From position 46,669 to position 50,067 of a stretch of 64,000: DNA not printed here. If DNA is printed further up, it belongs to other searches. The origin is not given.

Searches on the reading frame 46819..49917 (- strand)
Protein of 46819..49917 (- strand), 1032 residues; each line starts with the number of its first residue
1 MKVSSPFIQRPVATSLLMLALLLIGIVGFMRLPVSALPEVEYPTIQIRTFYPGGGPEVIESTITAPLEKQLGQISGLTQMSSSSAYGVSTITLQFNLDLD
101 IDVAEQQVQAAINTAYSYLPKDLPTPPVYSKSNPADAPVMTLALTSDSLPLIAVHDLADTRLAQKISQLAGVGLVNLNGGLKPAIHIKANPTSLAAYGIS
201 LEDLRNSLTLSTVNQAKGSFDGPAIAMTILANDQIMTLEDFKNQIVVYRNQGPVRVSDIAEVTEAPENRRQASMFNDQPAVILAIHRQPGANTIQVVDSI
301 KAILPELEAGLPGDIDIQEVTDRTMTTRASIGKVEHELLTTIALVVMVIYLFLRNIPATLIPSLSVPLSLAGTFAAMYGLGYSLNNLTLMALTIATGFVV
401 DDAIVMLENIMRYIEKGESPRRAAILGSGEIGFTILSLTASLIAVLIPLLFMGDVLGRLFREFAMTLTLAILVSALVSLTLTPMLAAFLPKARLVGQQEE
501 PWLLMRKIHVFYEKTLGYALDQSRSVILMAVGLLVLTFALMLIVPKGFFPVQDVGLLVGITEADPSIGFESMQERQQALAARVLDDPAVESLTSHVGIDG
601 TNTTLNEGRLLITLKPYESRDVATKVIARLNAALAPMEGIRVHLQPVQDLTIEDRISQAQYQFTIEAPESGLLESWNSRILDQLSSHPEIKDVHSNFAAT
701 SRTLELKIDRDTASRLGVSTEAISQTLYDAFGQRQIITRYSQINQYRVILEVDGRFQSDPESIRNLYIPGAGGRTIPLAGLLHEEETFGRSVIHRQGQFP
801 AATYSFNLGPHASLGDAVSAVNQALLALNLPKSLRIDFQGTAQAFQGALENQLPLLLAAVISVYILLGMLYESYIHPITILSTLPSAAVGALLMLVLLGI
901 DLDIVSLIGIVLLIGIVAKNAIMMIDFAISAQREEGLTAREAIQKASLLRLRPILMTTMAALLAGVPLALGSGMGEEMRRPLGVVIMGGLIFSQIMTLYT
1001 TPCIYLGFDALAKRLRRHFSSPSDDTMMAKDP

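Call 13: search_protein_families(library=pfam, proteins=[window:46819-49917:-], max_evalue=0.00001)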
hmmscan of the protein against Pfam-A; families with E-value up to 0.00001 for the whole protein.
window:46819-49917:- (1032 aa): 3 families
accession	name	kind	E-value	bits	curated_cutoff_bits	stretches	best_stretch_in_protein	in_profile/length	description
PF00873.25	ACR_tran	-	7.5e-304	1010.9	28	1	6-1008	4-1020/1021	AcrB/AcrD/AcrF family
PF03176.21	MMPL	-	4.3e-10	39.5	20.5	1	219-495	23-308/333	MMPL family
PF02355.23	SecD_SecF_C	-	7.6e-06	25.9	20.5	0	851-1005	32-183/189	Protein export membrane protein SecD/SecF, C-terminal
